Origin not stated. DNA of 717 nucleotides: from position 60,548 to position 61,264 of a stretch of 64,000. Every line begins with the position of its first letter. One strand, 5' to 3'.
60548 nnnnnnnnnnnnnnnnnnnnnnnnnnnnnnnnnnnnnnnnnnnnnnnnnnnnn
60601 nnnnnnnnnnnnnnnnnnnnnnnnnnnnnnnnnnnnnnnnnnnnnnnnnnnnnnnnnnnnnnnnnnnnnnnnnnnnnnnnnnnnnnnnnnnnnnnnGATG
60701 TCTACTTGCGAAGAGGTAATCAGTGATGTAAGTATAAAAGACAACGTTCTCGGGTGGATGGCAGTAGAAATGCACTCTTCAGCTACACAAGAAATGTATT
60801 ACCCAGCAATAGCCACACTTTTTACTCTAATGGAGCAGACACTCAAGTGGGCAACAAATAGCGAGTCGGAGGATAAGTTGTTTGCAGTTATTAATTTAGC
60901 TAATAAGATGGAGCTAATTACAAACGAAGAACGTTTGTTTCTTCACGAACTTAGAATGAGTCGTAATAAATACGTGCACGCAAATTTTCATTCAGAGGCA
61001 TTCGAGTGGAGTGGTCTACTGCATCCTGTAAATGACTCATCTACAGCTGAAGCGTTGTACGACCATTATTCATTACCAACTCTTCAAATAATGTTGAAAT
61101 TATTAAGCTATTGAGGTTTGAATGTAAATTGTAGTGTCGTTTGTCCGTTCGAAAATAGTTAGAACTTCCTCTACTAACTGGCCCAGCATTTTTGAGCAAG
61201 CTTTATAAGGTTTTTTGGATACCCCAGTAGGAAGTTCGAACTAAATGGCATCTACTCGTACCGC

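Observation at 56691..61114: Four-gene plus-strand defence cassette: C5-MTase, PLD-family nuclease, Z1-type ATPase, small HEPN-like protein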

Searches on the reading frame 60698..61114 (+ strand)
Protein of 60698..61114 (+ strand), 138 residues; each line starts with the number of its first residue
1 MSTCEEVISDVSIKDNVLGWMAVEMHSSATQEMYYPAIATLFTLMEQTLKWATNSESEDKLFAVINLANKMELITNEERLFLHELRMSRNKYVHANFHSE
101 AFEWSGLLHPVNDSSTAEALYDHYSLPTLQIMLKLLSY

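Call 3: search_protein_families(library=pfam, proteins=[window:60698-61114:+], max_evalue=0.1)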
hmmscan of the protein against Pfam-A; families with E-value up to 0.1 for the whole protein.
window:60698-61114:+ (138 aa): 1 family
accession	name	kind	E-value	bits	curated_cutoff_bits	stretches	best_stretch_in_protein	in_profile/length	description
PF13643.11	DUF4145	-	0.0019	18.6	23.1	1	37-98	14-74/88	Domain of unknown function (DUF4145)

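Call 4: search_protein_families(library=padloc, proteins=[window:60698-61114:+], max_evalue=0.1)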
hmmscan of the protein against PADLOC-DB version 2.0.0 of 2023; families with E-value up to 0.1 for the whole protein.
window:60698-61114:+ (138 aa): 0 families

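Call 5: search_protein_families(library=ncbifam, proteins=[window:60698-61114:+], max_evalue=0.1)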
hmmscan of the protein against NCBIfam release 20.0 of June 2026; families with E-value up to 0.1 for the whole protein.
window:60698-61114:+ (138 aa): 0 families

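Call 8: search_solved_structures(query=window:60698-61114:+, max_evalue=10)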
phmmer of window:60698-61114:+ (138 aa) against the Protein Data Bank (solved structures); distinct sequences matched with E-value up to 10: 0.

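Call 17: find_homologous_proteins(query=window:60698-61114:+, max_evalue=0.001)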
Query window:60698-61114:+ (138 aa): 2 proteins with E <= 0.001 among 4 candidates.
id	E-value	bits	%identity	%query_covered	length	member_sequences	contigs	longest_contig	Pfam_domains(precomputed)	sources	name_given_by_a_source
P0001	1.4e-84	298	100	100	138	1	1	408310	-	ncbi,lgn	-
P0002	2.1e-56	207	71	99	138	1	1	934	-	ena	-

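Call 18: search_protein_families(library=phrogs, proteins=[window:60698-61114:+], max_evalue=0.1)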
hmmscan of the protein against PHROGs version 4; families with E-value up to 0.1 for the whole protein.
window:60698-61114:+ (138 aa): 1 family
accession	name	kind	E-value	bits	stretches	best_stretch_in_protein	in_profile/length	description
phrog_6400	-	unknown function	0.022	15.6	1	85-121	45-81/120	-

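Call 20: find_encoding_contigs(protein=P0002, flank=10000)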
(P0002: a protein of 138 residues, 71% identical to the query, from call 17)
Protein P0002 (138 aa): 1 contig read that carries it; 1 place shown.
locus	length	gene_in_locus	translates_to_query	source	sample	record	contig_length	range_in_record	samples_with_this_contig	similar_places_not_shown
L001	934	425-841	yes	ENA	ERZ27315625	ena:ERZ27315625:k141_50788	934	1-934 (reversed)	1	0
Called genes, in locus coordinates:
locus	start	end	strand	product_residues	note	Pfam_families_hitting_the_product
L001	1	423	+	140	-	?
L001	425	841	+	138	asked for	-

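Call 21: find_encoding_contigs(protein=P0001, flank=10000, max_places=3)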
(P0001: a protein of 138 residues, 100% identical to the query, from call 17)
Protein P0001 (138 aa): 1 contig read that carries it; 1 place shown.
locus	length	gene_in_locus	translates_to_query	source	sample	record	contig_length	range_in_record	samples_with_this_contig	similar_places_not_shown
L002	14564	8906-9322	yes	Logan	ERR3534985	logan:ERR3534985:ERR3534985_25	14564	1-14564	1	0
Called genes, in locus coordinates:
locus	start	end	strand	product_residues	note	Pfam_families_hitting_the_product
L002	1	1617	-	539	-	?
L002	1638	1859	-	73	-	-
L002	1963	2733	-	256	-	-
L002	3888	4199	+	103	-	-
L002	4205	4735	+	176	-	-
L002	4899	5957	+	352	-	PF00145:DNA_methylase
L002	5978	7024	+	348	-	PF09565:RE_NgoFVII, PF20731:RE_NgoFVII_C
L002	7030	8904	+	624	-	PF10593:Z1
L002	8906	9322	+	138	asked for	-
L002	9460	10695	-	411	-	PF12704:MacB_PCD, PF02687:FtsX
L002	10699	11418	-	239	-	PF00005:ABC_tran, PF02463:SMC_N (weak), PF13304:AAA_21 (faint)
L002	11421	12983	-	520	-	PF25917:BSH_RND (weak)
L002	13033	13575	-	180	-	PF00440:TetR_N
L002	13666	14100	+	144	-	-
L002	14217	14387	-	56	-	-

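Call 30: predict_structure(alignment_id=A1)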
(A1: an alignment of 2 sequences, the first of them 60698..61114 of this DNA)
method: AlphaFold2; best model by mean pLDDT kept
length: 138 residues; sequences in the alignment: 2
mean_pLDDT: 52.6   pTM: 0.46
mean pLDDT of the five models: 52.6, 44.2, 42.7, 37.7, 37.2
residues with pLDDT >= 90: 0; 70-90: 16; 50-70: 67; < 50: 55
segments of 3 or more residues with pLDDT < 50: 1-34, 93-112
pLDDT, mean of each block of 10 residues (from residue 1): 33 36 39 50 60 57 66 76 66 41 35 53 64 61
secondary structure, 60 per line:
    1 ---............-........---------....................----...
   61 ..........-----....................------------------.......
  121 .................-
elements in order: H4-15 H17-24 H34-53 H58-70 H76-95 H114-137

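Call 33: search_protein_representatives(alignment_id=A1)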
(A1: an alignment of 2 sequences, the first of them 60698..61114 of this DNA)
Query: 2 sequences, 138 profile positions. Proteins with E-value up to 0.001 (for the whole library): 60; up to 1e-10: 26; up to 1e-30: 1. The best 60 are listed.
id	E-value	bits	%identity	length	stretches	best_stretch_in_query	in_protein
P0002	1.4e-84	297.1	-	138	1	1-138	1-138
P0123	2.0e-28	115.2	-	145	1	4-137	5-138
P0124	1.4e-26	109.2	-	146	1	6-135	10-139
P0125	6.1e-26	107.2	-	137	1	6-136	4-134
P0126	6.9e-21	90.8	-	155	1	18-136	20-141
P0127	1.3e-19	86.7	-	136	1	6-138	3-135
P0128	2.6e-18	82.5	-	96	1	44-137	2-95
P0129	1.4e-17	80.1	-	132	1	6-136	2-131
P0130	2.2e-17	79.5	-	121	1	21-136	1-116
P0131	2.8e-16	75.9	-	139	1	11-133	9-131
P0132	1.6e-15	73.4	-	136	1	6-135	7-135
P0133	8.2e-15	71.1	-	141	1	8-133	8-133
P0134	1.5e-14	70.3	-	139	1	3-136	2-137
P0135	3.8e-14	69.0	-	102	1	41-137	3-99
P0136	4.1e-14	68.9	-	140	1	1-136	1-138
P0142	1.8e-12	63.5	-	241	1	5-137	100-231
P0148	1.9e-10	57.0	-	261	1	9-134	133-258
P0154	1.6e-09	54.0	-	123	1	17-126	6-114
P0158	6.5e-09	52.0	-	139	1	10-132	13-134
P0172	5.9e-05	39.2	-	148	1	6-136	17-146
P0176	1.5e-04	37.9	-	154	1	34-136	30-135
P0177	2.0e-04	37.5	-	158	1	28-97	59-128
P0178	3.7e-04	36.6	-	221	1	54-98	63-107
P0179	4.2e-04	36.4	-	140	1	12-130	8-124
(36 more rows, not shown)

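Call 40: find_encoding_contigs(protein=P0123, flank=8000, max_places=3)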
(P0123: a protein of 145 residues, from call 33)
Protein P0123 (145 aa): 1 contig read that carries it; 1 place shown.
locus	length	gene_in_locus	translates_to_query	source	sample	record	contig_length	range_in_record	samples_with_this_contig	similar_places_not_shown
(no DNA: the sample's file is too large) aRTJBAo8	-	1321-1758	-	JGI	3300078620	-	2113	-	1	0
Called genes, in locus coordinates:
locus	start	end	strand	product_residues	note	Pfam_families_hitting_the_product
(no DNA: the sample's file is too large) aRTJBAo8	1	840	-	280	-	?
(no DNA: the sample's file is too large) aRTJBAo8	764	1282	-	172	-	PF03852:Vsr, PF18741:MTES_1575 (faint)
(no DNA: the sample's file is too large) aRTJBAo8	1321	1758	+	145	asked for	-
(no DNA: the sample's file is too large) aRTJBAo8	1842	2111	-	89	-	?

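Call 41: search_protein_families(library=pfam, alignment_id=A3, max_evalue=0.01)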
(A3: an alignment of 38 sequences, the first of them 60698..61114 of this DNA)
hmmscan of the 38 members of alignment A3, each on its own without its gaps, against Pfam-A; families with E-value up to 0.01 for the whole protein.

A. member 1, window:60698-61114:+ (138 aa): 1 family
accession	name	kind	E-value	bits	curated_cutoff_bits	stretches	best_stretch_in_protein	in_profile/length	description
PF13643.11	DUF4145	-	0.0019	18.6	23.1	1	37-98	14-74/88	Domain of unknown function (DUF4145)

B. families by the number of members that match (of 38 scanned): 7 families
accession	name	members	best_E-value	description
PF13643.11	DUF4145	20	1.8e-08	Domain of unknown function (DUF4145)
PF01934.22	HepT-like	10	4.4e-05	Ribonuclease HepT-like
PF06160.17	EzrA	1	0.0011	Septation ring formation regulator, EzrA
PF13333.12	rve_2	1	0.0038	Integrase core domain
PF20612.3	SHOCT_2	1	0.0043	SHOCT domain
PF09317.16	ACDH_C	1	0.005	Acyl-CoA dehydrogenase, C-terminal, bacterial type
PF09851.14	SHOCT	1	0.0098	Short C-terminal domain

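Call 45: find_homologous_proteins(query=A4, max_evalue=0.00001)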
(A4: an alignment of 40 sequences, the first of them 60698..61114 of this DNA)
Query A4 (40 sequences) (138 aa, profile of the alignment): 7 proteins with E <= 0.00001 among 937 candidates.
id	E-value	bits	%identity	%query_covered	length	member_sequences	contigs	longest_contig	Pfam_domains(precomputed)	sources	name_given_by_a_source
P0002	6.9e-43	163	71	99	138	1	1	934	-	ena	-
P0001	9.0e-43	163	100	100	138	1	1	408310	-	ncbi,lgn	-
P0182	9.0e-39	150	27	85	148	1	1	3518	-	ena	-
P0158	3.0e-38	148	25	92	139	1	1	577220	-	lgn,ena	-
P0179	7.0e-38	147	28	91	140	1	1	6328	-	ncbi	-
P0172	2.2e-37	146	21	96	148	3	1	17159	-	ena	-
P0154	1.3e-33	133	32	85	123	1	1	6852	-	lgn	-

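Call 46: find_encoding_contigs(protein=P0158, flank=8000, max_places=2)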
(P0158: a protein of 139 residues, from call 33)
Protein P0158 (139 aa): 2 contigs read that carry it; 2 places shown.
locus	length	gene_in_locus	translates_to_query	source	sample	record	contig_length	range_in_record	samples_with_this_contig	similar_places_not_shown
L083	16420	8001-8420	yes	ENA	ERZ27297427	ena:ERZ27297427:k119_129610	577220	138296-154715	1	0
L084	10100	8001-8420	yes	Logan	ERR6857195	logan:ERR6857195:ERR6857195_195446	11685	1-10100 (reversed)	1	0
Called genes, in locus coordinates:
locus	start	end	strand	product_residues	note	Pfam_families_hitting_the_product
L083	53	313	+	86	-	-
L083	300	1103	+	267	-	-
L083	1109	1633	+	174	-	PF03724:META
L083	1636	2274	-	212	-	PF02678:Pirin, PF07883:Cupin_2 (faint), PF17954:Pirin_C_2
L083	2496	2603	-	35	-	-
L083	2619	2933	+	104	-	-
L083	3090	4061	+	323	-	PF00145:DNA_methylase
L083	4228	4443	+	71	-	-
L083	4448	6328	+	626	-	-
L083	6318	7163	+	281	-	-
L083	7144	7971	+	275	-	PF19866:DUF6339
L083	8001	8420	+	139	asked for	-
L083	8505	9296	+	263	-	PF01145:Band_7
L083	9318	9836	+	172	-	-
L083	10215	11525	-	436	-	PF08308:PEGA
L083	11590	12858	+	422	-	PF00275:EPSP_synthase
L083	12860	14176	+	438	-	PF00595:PDZ, PF13180:PDZ_2 (weak), PF17820:PDZ_6, PF03572:Peptidase_S41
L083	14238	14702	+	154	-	PF00293:NUDIX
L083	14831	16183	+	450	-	PF01464:SLT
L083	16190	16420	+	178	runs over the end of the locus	PF13328:HD_4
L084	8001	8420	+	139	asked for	-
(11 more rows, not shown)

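Call 47: find_encoding_contigs(protein=P0172, flank=8000, max_places=2)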
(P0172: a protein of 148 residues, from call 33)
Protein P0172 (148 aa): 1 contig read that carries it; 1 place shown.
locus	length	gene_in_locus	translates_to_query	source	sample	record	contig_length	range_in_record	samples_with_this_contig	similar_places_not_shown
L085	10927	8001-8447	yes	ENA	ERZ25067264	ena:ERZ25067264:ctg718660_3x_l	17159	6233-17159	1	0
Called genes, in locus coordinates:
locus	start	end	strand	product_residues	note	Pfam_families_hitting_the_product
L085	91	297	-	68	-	-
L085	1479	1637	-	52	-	-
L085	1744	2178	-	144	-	-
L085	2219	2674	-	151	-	PF00145:DNA_methylase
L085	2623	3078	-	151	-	PF00145:DNA_methylase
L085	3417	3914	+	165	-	PF01548:DEDD_Tnp_IS110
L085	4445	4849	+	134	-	PF03852:Vsr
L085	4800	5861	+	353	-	PF00145:DNA_methylase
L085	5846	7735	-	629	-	PF02518:HATPase_c (weak), PF13589:HATPase_c_3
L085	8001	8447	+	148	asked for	-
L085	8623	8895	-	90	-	-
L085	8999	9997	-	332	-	PF13384:HTH_23 (weak), PF13518:HTH_28 (weak), PF13551:HTH_29, PF13565:HTH_32, PF13592:HTH_33 (weak), PF13358:DDE_3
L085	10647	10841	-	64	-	-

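Call 48: find_encoding_contigs(protein=P0179, flank=8000, max_places=2)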
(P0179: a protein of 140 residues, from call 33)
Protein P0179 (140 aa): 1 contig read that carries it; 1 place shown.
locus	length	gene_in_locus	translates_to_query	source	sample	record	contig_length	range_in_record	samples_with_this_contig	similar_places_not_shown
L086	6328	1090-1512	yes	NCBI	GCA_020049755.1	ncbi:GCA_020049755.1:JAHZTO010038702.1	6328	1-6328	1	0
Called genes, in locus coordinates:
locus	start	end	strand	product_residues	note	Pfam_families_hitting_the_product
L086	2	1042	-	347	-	?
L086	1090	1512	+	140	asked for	-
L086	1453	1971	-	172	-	-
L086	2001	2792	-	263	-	-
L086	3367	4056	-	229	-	-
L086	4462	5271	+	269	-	-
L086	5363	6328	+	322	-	?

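Call 49: find_encoding_contigs(protein=P0154, flank=8000, max_places=2)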
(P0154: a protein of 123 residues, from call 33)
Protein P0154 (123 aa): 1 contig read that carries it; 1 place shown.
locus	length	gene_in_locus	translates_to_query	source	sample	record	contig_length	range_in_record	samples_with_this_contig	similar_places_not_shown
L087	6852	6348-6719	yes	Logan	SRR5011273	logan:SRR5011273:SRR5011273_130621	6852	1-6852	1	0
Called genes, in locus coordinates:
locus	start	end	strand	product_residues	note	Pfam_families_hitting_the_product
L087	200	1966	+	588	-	PF00145:DNA_methylase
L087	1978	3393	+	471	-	-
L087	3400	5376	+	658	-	PF04851:ResIII (weak), PF00176:SNF2-rel_dom, PF00271:Helicase_C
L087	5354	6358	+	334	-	PF13020:NOV_C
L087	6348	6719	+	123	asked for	-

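Call 52: predict_structure(alignment_id=A4)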
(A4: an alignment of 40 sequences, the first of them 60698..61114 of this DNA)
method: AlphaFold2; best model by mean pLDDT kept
length: 138 residues; sequences in the alignment: 40
mean_pLDDT: 95.2   pTM: 0.88
mean pLDDT of the five models: 95.2, 95.2, 95.0, 95.0, 92.4
residues with pLDDT >= 90: 121; 70-90: 16; 50-70: 1; < 50: 0
segments of 3 or more residues with pLDDT < 50: none
pLDDT, mean of each block of 10 residues (from residue 1): 93 98 98 97 98 94 98 98 96 85 89 93 98 97
secondary structure, 60 per line:
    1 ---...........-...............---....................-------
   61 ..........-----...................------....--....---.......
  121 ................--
elements in order: H4-14 H16-30 H34-53 H61-70 H76-94 E101-104 E107-110 H114-136

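Call 57: fold_search(model_id=the predicted structure, library=pdb)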
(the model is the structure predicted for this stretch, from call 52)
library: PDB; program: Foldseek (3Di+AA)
matches with E <= 10: 81; with E <= 0.001: 0
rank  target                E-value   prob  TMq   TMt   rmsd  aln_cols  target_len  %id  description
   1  1ylm_A                3.8e-01  0.93  0.53  0.52   5.7       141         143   12  Structure of Cytosolic Protein of Unknown Function YutE from Bacillus subtilis (released 2005-03-01)
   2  6m6u_G                4.1e-01  0.96  0.54  0.56   5.0       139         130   12  Crystal structure the toxin-antitoxin MntA-HpeT mutant-D39ED41E (released 2020-09-30)
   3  6m6w_G                4.1e-01  0.94  0.51  0.54   6.6       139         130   13  Crystal structure the toxin-antitoxin MntA-HpeT mutant-Y104A (released 2020-09-30)
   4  6m6w_B                5.1e-01  0.96  0.57  0.59   5.1       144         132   12  Crystal structure the toxin-antitoxin MntA-HpeT mutant-Y104A (released 2020-09-30)
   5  5yep_B                5.9e-01  0.89  0.53  0.54   8.4       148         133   12  Crystal structure of SO_3166-SO_3165 from Shewanella oneidensis (released 2018-03-28)
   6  2hsb                  6.2e-01  0.90  0.51  0.55   5.5       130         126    8  Crystal structure of a hepn domain containing protein (af_0298) from archaeoglobus fulgidus at 1.95 A resolution (released 2006-08-15)
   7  8yuf_A                6.5e-01  0.60  0.45  0.46   7.7       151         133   11  Crystal structure of HEPN (Q64A) toxin (released 2025-04-02)
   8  6m6u_H                6.8e-01  0.90  0.55  0.58   5.5       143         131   10  Crystal structure the toxin-antitoxin MntA-HpeT mutant-D39ED41E (released 2020-09-30)
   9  7bxo_F                6.8e-01  0.89  0.53  0.55   7.6       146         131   13  Crystal structure of the toxin-antitoxin with AMP-PNP (released 2020-09-30)
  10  5yep_C                7.9e-01  0.80  0.48  0.50   7.1       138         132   13  Crystal structure of SO_3166-SO_3165 from Shewanella oneidensis (released 2018-03-28)
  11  6m6u_D                1.3e+00  0.80  0.56  0.58   5.3       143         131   12  Crystal structure the toxin-antitoxin MntA-HpeT mutant-D39ED41E (released 2020-09-30)
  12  1wwp_A                1.4e+00  0.75  0.45  0.51   4.5       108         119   16  Crystal structure of ttk003001694 from Thermus Thermophilus HB8 (released 2005-07-12)
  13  8oz7_D                1.4e+00  0.69  0.49  0.14   5.3       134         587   11  Abortive infection DNA polymerase AbiA from Lactococcus lactis (released 2024-04-03)
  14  6m6u_I                1.4e+00  0.66  0.50  0.53   7.0       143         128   12  Crystal structure the toxin-antitoxin MntA-HpeT mutant-D39ED41E (released 2020-09-30)
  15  8oz7_A                1.4e+00  0.66  0.49  0.14   5.2       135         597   10  Abortive infection DNA polymerase AbiA from Lactococcus lactis (released 2024-04-03)
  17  6m6w_H                1.5e+00  0.72  0.53  0.56   6.9       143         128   11  Crystal structure the toxin-antitoxin MntA-HpeT mutant-Y104A (released 2020-09-30)
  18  7bxo_G                1.5e+00  0.60  0.49  0.51   6.3       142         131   13  Crystal structure of the toxin-antitoxin with AMP-PNP (released 2020-09-30)
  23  7bxo_D                2.6e+00  0.30  0.43  0.45   7.8       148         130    9  Crystal structure of the toxin-antitoxin with AMP-PNP (released 2020-09-30)
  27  7bxo_H                3.4e+00  0.41  0.51  0.54   6.8       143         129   12  Crystal structure of the toxin-antitoxin with AMP-PNP (released 2020-09-30)
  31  6m6w_D                3.7e+00  0.44  0.55  0.58   5.3       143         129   12  Crystal structure the toxin-antitoxin MntA-HpeT mutant-Y104A (released 2020-09-30)
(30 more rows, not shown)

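Call 59: find_encoding_contigs(protein=P0124, flank=8000, max_places=2)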
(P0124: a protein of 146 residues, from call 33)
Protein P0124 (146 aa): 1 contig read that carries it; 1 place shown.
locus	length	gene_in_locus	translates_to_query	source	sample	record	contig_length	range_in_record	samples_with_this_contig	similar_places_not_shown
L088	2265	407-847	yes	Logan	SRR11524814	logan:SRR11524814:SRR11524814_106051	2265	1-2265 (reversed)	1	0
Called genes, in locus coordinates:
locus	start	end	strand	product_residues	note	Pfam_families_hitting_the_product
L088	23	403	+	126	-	PF03852:Vsr, PF18741:MTES_1575 (faint)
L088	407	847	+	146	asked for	-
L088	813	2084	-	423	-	PF00239:Resolvase, PF07508:Recombinase, PF13408:Zn_ribbon_recom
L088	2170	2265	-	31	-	?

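Call 60: find_encoding_contigs(protein=P0125, flank=8000, max_places=2)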
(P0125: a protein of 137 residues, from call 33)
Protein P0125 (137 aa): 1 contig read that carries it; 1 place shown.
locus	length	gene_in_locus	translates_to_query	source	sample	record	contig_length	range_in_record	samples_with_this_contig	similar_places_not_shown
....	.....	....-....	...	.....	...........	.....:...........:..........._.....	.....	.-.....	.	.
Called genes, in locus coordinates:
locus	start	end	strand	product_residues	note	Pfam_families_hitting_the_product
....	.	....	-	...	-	?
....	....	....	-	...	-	-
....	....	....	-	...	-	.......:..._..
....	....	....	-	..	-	-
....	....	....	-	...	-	-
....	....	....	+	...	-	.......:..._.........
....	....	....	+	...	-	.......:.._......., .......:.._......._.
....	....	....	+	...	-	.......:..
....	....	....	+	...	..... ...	-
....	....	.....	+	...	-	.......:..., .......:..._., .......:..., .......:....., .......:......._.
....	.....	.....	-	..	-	-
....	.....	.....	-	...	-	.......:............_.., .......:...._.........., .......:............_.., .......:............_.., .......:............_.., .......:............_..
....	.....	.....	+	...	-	-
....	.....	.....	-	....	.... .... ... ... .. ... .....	-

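Call 61: find_encoding_contigs(protein=P0126, flank=8000, max_places=2)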
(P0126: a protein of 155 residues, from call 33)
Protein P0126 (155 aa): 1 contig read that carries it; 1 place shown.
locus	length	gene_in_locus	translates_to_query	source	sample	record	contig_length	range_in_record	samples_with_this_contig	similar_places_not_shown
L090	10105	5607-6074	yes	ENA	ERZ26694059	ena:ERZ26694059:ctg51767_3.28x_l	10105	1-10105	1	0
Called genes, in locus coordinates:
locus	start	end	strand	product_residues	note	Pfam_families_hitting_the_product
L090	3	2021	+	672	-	?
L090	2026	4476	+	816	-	PF02384:N6_Mtase, PF01170:UPF0020 (weak), PF20473:MmeI_Mtase (weak), PF07669:Eco57I, PF01420:Methylase_S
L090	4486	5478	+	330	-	PF12686:DUF3800 (weak)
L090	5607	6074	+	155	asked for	-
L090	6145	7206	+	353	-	PF00145:DNA_methylase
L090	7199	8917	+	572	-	PF02518:HATPase_c (weak), PF13589:HATPase_c_3, PF09509:Hypoth_Ymh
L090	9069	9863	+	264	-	-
